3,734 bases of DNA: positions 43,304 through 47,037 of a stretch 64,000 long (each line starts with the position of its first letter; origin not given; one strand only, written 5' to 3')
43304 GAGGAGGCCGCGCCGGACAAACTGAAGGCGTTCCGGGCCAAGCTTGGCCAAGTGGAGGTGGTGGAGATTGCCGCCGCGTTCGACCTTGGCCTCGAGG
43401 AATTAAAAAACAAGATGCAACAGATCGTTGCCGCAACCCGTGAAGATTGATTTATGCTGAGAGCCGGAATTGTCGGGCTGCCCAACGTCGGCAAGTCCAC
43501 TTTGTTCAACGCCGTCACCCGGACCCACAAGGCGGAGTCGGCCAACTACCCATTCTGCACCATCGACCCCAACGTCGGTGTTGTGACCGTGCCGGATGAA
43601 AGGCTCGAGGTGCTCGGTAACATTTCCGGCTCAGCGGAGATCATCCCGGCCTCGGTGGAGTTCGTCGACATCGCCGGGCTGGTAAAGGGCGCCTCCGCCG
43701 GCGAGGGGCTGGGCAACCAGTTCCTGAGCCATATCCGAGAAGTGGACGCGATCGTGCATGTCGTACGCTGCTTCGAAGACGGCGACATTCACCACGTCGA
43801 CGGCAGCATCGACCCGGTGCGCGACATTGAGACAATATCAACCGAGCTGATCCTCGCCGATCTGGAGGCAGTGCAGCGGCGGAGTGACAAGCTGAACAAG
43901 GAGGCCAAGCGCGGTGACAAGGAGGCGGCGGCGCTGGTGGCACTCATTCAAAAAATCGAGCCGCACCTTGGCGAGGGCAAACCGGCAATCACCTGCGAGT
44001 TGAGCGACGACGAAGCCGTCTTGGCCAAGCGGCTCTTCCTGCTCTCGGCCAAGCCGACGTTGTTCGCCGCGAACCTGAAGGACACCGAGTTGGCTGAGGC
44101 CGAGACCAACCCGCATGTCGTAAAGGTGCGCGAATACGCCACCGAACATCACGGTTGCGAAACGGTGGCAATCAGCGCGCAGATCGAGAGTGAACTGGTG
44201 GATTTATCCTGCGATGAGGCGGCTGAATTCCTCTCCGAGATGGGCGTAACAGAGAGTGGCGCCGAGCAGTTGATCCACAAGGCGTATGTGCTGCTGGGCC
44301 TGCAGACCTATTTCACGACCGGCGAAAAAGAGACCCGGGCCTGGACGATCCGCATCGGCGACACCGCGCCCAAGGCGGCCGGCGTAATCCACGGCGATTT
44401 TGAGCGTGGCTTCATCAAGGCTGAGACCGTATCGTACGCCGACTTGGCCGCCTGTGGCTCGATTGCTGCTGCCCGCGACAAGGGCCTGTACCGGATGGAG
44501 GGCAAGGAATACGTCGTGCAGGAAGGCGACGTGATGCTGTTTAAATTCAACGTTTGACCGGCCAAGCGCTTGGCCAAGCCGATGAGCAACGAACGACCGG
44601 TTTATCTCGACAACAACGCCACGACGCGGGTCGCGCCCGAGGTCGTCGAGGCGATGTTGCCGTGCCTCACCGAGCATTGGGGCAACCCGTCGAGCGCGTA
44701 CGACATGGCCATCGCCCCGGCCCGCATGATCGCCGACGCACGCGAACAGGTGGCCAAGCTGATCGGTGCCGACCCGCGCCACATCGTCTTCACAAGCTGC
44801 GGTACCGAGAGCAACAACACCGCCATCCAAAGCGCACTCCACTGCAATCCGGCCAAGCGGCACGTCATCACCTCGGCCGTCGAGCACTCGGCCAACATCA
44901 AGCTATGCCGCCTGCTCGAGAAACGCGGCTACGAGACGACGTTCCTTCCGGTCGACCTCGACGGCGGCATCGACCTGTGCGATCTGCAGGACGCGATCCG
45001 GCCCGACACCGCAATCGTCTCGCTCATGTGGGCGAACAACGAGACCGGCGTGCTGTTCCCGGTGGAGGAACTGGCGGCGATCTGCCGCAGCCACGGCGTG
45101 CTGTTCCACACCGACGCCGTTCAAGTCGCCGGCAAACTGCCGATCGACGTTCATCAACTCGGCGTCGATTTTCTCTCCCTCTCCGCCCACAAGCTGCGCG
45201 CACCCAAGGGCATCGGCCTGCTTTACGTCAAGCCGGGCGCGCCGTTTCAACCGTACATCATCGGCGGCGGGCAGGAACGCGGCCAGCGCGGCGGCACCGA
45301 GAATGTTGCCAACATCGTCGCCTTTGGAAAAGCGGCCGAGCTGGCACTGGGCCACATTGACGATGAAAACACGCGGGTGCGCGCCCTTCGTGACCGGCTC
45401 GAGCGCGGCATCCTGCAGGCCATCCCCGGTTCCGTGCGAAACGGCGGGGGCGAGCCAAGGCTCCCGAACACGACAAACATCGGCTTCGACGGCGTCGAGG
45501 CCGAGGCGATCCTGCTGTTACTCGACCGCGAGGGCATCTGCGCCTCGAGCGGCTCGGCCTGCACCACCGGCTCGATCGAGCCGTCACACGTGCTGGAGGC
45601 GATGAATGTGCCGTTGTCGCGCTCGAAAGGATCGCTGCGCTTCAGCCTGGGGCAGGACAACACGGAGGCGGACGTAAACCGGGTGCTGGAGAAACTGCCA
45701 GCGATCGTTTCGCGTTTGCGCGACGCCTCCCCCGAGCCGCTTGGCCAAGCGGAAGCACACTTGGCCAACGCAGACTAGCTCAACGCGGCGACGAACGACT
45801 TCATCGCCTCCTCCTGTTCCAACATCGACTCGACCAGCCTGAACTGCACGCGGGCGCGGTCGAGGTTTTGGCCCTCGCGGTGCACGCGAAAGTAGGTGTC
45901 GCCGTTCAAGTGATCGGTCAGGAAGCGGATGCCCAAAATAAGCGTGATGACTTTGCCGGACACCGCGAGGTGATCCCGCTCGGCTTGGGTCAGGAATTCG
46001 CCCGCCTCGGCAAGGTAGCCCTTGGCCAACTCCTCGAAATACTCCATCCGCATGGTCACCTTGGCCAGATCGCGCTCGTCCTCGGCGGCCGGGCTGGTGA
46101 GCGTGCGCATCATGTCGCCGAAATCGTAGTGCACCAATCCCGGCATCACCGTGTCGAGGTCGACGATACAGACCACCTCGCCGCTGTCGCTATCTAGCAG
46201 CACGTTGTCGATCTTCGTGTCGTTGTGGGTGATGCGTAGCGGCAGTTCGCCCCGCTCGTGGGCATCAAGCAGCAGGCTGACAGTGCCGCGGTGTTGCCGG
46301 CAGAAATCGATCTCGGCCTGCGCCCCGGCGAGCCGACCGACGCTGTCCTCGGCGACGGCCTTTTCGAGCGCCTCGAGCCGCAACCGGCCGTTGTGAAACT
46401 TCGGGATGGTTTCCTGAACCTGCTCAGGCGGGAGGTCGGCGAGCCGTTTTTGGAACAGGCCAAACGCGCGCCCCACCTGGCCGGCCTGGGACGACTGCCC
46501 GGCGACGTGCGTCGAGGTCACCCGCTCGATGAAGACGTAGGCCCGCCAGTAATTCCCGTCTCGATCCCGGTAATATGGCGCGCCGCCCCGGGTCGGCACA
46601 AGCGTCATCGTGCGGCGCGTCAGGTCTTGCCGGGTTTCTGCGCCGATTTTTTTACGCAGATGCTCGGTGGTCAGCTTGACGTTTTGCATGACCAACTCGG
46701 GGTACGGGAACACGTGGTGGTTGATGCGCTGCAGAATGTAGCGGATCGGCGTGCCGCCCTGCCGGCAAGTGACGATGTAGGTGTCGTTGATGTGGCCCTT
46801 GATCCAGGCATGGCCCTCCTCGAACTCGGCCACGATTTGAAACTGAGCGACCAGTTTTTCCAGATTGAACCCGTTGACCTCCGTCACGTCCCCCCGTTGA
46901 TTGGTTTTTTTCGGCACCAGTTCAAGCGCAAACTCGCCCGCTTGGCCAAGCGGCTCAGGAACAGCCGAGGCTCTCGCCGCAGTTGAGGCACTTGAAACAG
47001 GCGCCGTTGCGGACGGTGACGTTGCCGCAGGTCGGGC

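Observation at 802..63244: Highly iterated palindrome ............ (up to 18 bp), a HIP1-like genome-wide signal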

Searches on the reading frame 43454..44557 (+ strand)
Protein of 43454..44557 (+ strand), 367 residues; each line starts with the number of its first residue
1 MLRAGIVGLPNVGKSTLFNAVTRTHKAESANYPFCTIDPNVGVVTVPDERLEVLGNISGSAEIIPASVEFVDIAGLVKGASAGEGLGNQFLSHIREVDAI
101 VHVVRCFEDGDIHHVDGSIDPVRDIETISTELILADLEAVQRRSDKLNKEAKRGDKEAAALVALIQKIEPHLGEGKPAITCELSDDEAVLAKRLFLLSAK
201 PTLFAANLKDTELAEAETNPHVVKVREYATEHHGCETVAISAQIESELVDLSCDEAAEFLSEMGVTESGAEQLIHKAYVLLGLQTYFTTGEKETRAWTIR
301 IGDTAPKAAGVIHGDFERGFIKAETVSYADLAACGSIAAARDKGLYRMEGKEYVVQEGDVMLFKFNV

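Call 12: find_encoding_contigs(protein=window:43454-44557:+, flank=10000, max_places=4)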
Protein window:43454-44557:+ (367 aa): 11 contigs read that carry it; 3 places shown.
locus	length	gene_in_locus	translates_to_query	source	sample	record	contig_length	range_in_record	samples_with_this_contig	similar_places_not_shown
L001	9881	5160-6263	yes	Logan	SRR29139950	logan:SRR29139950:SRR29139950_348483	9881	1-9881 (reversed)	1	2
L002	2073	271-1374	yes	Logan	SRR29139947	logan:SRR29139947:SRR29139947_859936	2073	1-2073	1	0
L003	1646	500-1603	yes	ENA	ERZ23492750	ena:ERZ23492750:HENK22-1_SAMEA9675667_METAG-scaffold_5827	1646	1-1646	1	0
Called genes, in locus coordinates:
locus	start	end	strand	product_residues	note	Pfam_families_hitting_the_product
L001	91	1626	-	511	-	PF01391:Collagen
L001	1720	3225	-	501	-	PF00884:Sulfatase, PF01663:Phosphodiest (faint), PF16347:SGSH_C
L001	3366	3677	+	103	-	PF00829:Ribosomal_L21p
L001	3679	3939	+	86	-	PF01016:Ribosomal_L27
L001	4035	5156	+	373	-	PF01018:GTP1_OBG, PF02421:FeoB_N, PF01926:MMR_HSR1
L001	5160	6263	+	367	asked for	PF01926:MMR_HSR1, PF02421:FeoB_N (weak), PF06071:YchF-GTPase_C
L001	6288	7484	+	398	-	PF00266:Aminotran_5, PF01212:Beta_elim_lyase, PF01041:DegT_DnrJ_EryC1 (weak)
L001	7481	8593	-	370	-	PF01636:APH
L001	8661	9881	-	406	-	?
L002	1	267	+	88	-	?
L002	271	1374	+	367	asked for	PF01926:MMR_HSR1, PF02421:FeoB_N (weak), PF06071:YchF-GTPase_C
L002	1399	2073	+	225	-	?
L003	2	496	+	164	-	?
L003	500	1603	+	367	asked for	PF01926:MMR_HSR1, PF02421:FeoB_N (weak), PF06071:YchF-GTPase_C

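Call 14: find_related_loci(query=window:43454-44557:+, collection=genome_contigs, flank=10000)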
Query window:43454-44557:+ (367 aa) in genome_contigs; peptide patterns used: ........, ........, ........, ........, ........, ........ (x = any residue, [..] = any of these).
599 stretches matched a pattern (row limit reached: there are more); 597 encode a relative of the query (tblastn E <= 1e-3); the best 80 are kept; 80 distinct loci.
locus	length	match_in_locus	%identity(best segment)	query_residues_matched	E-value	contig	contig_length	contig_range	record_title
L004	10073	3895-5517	89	1-367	0e+0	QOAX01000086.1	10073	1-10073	MAG: Verrucomicrobia bacterium isolate MAG 15 Ga0232646_1001859, whole genome shotgun sequence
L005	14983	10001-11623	86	1-367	0e+0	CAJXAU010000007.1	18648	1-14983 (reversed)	MAG TPA_asm: uncultured Verrucomicrobia bacterium isolate ERR599097_bin.68_MetaBAT_v2.12.1_MAG genome assembly, contig:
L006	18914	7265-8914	74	1-367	0e+0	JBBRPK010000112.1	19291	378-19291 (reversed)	MAG: Verrucomicrobiota bacterium isolate La1_metabat2.433 LA1C_B2.433_k141_1273247L_19291_cov_21.9715, whole genome shot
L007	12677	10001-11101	72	1-367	7e-180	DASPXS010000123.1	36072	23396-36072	MAG TPA_asm: Haliangiales bacterium isolate SMAG_U11573 k141_236897, whole genome shotgun sequence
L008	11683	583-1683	72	1-367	1e-179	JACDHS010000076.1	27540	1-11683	MAG: Verrucomicrobia bacterium isolate MGR_bin444 SD2911_NODE_256_length_27540_cov_2.352789, whole genome shotgun sequen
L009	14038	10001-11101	71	1-367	1e-178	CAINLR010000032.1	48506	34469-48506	MAG: uncultured Verrucomicrobia subdivision 3 bacterium isolate MJ-time_bin-3030 genome assembly, contig: bin-3030:032/1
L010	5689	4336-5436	71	1-367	0e+0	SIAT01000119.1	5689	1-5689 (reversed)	MAG: Pedosphaera sp. isolate Baikal-deep-G214 BACOMB-C64914, whole genome shotgun sequence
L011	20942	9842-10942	72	1-367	9e-177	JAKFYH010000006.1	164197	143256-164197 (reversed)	MAG: Acidobacteria bacterium isolate ND5_Bin_50 ND5_0000059, whole genome shotgun sequence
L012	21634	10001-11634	70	1-367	1e-176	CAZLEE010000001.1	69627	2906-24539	MAG TPA_asm: uncultured Verrucomicrobiota bacterium isolate binchicken_co3_518 genome assembly, contig: NODE_1053_length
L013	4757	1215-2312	71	2-367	8e-179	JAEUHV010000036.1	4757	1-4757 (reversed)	MAG: Planctomycetota bacterium isolate new MAG-26 k141_3676309, whole genome shotgun sequence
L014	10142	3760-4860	69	1-367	1e-171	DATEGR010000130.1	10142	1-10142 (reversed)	MAG TPA_asm: Verrucomicrobiia bacterium isolate SMAG_U8790 k141_522967, whole genome shotgun sequence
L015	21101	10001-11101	69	1-367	2e-171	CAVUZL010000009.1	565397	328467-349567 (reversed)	MAG: uncultured Acidobacteriota bacterium isolate MFD05521.bin.2.215 genome assembly, contig: contig_24888, whole genome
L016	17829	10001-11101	69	1-367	9e-171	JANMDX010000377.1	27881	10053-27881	MAG: Acidobacteriota bacterium isolate OTE_75_metabat_1 OTE_75_k141_1118028, whole genome shotgun sequence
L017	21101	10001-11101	70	1-367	6e-170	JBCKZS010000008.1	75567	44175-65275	Vicinamibacterales bacterium isolate SLM_MC1B_24-G04 Node_8_length_75567_cov_83.846682, whole genome shotgun sequence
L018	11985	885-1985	70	1-367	3e-168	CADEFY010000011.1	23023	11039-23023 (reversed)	uncultured bacterium isolate Candidatus Eisenbacteria sp. RBC018 genome assembly, contig: MAG018_11, whole genome shotgu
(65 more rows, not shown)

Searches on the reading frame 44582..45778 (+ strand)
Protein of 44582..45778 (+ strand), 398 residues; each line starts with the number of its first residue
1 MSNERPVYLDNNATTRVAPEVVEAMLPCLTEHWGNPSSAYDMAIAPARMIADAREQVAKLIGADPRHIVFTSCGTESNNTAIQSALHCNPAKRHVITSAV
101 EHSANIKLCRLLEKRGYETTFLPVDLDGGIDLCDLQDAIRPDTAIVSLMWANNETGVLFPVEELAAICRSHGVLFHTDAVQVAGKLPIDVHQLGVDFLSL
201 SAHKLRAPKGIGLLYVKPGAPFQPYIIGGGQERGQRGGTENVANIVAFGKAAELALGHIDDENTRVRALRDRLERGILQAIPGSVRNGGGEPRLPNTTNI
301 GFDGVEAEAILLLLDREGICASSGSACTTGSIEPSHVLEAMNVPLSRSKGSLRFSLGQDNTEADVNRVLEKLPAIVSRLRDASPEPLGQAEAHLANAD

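Call 35: search_protein_families(library=pfam, proteins=[window:44582-45778:+])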
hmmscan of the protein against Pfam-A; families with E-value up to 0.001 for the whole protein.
window:44582-45778:+ (398 aa): 4 families
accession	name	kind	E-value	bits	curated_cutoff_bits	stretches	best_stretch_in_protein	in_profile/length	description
PF00266.25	Aminotran_5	-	3.2e-86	290.1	21.5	1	7-368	1-371/371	Aminotransferase class-V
PF01212.27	Beta_elim_lyase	-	4.6e-09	36.5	27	1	43-182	27-172/288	Beta-eliminating lyase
PF01041.23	DegT_DnrJ_EryC1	-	1.2e-05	25.1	19.8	1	56-184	32-151/360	DegT/DnrJ/EryC1/StrS aminotransferase family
PF00202.27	Aminotran_3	-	0.00074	18.8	30.5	0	47-92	69-112/403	Aminotransferase class-III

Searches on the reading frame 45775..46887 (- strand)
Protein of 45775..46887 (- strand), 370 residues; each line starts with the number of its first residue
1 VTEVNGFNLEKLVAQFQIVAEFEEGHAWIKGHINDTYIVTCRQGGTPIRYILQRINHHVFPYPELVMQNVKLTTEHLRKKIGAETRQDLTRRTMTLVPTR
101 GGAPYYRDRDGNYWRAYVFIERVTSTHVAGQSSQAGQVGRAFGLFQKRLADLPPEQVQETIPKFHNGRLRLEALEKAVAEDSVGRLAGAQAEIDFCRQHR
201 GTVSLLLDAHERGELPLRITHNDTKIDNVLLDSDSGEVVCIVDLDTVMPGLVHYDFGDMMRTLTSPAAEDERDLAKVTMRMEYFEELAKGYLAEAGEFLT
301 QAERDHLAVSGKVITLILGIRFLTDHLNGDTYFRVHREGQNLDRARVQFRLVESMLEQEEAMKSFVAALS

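Call 35: search_protein_families(library=pfam, proteins=[window:45775-46887:-])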
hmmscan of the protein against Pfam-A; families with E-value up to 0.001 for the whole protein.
window:45775-46887:- (370 aa): 1 family
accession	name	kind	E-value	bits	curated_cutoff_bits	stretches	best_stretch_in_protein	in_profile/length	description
PF01636.29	APH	-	5.7e-20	72.5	23.2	1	31-269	8-219/239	Phosphotransferase enzyme family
